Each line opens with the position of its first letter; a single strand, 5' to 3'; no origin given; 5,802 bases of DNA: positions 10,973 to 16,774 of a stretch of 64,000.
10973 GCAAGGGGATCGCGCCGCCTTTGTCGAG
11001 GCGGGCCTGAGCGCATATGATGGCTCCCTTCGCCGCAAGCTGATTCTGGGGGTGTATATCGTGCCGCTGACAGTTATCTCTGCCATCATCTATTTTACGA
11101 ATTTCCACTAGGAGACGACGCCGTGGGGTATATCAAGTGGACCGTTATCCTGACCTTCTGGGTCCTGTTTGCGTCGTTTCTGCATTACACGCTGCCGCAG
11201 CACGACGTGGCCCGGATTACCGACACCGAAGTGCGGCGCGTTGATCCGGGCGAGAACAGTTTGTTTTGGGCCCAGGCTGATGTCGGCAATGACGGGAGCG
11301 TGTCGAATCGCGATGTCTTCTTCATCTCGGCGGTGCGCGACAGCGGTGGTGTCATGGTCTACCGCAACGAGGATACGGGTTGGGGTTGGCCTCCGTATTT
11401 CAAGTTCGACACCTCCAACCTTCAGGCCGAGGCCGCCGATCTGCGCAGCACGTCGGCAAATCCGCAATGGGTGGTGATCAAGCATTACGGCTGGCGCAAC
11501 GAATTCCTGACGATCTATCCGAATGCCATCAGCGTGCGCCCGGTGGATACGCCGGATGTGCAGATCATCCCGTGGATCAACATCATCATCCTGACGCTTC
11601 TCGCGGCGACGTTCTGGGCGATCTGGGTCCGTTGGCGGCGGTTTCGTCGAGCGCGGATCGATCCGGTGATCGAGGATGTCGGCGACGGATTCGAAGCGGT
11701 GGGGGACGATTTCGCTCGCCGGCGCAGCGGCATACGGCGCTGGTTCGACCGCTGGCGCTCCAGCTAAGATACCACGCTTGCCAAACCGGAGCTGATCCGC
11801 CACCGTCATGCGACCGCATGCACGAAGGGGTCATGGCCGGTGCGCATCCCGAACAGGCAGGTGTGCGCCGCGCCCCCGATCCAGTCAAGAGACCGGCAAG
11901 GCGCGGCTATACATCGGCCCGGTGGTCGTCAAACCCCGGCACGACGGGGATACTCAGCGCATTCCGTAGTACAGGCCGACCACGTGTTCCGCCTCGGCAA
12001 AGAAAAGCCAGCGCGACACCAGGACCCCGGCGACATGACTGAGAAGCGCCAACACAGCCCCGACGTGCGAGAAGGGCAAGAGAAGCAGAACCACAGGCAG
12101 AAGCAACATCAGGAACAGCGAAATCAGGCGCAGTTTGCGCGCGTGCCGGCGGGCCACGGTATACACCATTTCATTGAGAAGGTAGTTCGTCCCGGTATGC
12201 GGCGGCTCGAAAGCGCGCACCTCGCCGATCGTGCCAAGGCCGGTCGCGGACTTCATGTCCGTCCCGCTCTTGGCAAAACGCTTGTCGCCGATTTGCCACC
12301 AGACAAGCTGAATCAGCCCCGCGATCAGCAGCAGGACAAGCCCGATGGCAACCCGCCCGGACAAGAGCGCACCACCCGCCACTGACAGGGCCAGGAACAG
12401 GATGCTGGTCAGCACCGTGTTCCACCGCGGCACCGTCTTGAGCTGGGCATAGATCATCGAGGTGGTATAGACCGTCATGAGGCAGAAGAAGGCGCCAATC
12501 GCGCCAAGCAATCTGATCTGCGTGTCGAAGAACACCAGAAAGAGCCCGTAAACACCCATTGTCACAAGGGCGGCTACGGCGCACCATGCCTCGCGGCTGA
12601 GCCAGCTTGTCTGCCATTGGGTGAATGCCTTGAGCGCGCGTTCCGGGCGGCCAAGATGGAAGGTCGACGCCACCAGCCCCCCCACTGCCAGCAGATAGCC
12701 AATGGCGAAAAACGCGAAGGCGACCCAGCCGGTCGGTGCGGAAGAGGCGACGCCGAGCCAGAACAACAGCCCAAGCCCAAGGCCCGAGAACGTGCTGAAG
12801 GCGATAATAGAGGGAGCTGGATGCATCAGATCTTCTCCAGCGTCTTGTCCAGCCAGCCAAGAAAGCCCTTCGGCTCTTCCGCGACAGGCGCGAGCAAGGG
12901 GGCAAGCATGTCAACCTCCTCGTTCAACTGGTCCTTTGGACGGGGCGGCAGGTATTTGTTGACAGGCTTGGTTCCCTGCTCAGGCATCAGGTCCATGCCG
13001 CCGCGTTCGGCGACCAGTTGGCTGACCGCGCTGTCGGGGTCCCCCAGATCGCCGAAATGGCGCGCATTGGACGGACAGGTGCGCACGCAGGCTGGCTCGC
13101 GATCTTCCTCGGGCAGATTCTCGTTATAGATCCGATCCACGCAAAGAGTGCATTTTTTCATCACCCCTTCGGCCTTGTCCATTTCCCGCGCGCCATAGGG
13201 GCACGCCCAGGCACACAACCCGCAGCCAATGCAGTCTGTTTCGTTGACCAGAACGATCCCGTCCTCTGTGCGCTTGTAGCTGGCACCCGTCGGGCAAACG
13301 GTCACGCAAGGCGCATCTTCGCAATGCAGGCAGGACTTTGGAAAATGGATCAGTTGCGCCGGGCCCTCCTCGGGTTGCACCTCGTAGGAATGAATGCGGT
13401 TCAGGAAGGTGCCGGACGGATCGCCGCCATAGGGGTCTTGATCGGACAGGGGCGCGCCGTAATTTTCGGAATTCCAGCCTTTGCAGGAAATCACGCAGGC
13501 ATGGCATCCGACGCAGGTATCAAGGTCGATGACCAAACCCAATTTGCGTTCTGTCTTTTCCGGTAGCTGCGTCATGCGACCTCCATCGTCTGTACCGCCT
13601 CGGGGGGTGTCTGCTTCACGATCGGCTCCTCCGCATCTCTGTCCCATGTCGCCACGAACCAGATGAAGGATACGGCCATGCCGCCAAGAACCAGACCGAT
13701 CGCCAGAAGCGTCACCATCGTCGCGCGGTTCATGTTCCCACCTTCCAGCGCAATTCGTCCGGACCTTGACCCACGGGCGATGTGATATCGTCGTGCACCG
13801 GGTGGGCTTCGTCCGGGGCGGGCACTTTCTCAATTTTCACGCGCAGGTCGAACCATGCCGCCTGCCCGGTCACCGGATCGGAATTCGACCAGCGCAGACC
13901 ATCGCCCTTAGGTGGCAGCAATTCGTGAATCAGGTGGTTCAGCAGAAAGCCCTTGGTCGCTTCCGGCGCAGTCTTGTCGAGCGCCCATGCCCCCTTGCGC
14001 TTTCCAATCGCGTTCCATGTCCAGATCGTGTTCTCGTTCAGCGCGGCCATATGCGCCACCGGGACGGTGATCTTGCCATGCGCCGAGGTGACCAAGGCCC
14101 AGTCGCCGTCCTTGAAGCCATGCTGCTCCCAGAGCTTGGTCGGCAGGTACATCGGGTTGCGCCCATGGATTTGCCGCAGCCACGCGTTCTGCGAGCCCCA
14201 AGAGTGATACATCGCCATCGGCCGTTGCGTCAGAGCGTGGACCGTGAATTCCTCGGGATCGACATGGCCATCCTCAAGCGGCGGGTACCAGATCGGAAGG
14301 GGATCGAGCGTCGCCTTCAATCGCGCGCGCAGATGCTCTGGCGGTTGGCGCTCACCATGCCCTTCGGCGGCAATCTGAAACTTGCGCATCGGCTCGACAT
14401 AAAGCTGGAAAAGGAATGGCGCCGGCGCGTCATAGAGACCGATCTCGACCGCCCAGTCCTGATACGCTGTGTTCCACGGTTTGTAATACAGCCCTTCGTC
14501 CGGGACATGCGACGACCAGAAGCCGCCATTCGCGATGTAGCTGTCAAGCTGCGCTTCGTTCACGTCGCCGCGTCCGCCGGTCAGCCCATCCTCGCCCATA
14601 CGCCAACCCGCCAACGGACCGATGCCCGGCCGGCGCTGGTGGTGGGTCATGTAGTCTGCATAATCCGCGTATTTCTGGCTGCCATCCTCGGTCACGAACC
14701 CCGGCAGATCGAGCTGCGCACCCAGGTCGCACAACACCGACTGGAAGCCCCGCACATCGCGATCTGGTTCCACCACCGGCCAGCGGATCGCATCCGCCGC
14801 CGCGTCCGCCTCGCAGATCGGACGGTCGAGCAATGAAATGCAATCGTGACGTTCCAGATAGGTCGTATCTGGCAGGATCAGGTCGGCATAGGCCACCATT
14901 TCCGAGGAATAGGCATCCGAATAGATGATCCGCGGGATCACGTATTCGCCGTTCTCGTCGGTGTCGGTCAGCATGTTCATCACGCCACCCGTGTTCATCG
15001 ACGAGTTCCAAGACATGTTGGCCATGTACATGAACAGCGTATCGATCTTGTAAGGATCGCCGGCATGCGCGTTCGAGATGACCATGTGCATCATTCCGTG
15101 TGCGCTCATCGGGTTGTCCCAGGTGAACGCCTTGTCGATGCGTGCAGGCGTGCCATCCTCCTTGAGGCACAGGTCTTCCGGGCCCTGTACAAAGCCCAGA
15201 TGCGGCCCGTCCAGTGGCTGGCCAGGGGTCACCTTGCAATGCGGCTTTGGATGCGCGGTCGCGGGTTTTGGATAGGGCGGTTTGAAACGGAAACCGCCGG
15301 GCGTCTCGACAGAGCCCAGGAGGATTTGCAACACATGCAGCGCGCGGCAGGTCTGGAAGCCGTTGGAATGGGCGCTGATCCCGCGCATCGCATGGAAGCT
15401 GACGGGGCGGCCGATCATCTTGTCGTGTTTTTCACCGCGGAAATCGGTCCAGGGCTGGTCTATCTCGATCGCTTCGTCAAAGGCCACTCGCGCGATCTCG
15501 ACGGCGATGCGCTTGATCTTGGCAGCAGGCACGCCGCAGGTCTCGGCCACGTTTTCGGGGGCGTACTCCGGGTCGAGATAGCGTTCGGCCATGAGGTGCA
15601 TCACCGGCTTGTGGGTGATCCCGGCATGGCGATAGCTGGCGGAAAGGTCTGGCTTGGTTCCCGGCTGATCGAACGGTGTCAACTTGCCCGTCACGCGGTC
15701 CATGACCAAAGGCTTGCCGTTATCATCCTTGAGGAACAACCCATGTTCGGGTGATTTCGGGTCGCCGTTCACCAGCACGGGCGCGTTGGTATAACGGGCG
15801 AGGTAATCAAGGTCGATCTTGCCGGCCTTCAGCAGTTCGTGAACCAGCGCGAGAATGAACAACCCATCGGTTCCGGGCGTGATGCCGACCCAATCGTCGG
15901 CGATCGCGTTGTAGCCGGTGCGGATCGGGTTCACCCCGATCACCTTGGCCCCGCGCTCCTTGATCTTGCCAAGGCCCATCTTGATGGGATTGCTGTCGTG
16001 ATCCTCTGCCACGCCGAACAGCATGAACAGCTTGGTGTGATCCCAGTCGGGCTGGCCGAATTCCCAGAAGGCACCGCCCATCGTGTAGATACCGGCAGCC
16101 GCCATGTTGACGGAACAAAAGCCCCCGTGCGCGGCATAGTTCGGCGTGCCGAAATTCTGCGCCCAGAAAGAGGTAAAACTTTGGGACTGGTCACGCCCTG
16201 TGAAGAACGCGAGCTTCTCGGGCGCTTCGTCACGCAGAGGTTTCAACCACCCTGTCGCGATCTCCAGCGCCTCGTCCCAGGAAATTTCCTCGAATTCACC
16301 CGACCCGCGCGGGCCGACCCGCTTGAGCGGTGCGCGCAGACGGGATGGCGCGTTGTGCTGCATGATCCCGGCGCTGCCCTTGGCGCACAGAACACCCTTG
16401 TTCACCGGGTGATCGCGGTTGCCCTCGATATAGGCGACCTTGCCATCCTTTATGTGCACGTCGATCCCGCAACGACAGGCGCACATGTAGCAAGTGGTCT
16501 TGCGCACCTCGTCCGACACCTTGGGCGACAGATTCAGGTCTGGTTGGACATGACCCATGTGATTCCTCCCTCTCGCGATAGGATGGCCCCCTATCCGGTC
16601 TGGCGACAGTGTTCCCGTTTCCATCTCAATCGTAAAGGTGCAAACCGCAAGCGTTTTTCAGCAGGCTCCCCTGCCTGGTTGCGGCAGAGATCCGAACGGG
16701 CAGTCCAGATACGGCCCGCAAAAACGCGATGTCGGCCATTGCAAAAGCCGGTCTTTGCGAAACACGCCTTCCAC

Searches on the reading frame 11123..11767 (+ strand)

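Call 59: search_protein_families(library=pfam, max_evalue=0.00001, proteins=[window:11123-11767:+])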
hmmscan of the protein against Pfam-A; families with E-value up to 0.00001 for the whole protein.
window:11123-11767:+ (214 aa): 1 family
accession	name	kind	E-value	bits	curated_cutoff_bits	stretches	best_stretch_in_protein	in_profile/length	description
PF07509.16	DUF1523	-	3.6e-73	245.1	23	1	4-175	4-176/176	Protein of unknown function (DUF1523)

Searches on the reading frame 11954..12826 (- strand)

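Call 59: search_protein_families(library=pfam, max_evalue=0.00001, proteins=[window:11954-12826:-])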
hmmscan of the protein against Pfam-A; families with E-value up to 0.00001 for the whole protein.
window:11954-12826:- (290 aa): 1 family
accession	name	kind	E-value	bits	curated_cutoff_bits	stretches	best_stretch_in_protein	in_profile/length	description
PF04976.17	DmsC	-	6.8e-13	49.1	22.3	1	34-157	42-166/275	DMSO reductase anchor subunit (DmsC)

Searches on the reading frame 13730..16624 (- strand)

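Call 59: search_protein_families(library=pfam, max_evalue=0.00001, proteins=[window:13730-16624:-])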
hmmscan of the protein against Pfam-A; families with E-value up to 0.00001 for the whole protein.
window:13730-16624:- (964 aa): 3 families
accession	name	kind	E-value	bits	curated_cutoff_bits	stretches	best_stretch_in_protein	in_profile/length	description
PF00384.28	Molybdopterin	-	1.8e-23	83.6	24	1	95-609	1-333/353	Molybdopterin oxidoreductase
PF04879.21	Molybdop_Fe4S4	-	4e-17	62.4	22.7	1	40-89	3-52/55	Molybdopterin oxidoreductase Fe4S4 domain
PF01568.27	Molydop_binding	-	3.9e-07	30.5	26.8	0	798-875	4-82/110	Molydopterin dinucleotide binding domain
